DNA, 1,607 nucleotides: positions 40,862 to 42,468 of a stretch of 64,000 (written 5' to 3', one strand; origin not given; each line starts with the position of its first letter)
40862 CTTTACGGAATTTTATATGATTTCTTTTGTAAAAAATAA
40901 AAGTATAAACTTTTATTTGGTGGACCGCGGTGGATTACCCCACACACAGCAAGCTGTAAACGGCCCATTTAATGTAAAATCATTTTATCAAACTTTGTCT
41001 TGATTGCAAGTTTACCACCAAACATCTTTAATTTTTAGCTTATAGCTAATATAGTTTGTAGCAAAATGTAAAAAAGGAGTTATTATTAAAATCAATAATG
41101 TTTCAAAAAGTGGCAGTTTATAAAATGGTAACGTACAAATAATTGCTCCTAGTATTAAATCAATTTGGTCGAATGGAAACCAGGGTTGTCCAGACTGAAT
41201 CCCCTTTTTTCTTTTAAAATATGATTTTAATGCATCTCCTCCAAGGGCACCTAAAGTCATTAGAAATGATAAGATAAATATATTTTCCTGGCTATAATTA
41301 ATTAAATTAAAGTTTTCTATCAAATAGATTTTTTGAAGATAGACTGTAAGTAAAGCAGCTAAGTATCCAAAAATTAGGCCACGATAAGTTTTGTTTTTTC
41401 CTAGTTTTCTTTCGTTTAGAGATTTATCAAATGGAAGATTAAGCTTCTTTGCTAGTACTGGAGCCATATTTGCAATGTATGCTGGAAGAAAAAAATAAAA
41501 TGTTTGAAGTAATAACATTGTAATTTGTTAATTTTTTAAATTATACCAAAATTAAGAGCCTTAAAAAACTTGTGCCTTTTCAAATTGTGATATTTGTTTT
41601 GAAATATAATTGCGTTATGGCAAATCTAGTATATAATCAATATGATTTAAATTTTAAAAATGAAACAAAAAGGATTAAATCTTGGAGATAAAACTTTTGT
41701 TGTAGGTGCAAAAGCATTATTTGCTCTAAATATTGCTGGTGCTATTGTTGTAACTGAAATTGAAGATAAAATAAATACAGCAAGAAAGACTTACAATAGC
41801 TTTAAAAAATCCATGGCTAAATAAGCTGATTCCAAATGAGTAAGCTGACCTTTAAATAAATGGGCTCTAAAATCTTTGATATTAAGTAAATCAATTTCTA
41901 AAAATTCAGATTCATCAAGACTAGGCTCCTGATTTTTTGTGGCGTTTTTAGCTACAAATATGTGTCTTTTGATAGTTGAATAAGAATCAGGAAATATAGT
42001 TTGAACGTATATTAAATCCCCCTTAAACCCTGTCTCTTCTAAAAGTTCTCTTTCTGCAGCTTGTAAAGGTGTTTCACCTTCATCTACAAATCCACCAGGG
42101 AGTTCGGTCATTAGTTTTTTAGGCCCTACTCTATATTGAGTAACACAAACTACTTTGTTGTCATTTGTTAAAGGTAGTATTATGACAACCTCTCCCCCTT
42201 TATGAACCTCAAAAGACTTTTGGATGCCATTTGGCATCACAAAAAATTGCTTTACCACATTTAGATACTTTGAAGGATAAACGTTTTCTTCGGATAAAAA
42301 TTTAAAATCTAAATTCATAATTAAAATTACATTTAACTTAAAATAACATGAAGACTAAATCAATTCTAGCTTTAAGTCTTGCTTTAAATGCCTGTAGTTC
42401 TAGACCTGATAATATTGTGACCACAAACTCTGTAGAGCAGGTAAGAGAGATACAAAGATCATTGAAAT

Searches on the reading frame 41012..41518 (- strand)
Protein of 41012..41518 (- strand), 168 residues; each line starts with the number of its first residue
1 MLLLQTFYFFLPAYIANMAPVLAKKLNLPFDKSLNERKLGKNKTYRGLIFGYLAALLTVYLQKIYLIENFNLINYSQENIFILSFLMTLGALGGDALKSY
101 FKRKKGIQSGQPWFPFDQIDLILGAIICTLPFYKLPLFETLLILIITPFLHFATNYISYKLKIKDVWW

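Call 9: search_protein_families(library=pfam, proteins=[window:41012-41518:-], max_evalue=0.001)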
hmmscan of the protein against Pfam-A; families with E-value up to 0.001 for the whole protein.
window:41012-41518:- (168 aa): 2 families
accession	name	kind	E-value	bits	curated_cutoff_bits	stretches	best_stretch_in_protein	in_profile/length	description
PF01864.22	CarS-like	-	2.4e-35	122.5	22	1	2-168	4-175/175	CDP-archaeol synthase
PF01148.25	CTP_transf_1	-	4.1e-05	24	24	1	42-107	169-230/264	Cytidylyltransferase family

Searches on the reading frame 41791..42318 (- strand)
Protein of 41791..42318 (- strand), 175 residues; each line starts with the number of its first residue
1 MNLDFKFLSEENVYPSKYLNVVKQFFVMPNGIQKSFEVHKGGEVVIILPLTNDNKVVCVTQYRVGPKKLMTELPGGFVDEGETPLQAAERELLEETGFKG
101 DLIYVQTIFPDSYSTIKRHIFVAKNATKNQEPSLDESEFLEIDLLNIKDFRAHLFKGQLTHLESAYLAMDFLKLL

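Call 9: search_protein_families(library=pfam, proteins=[window:41791-42318:-], max_evalue=0.001)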
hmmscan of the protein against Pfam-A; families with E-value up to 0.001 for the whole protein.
window:41791-42318:- (175 aa): 1 family
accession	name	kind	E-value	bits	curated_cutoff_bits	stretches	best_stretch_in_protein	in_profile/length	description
PF00293.34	NUDIX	-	4.2e-17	62.8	21.1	1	44-152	5-123/134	NUDIX domain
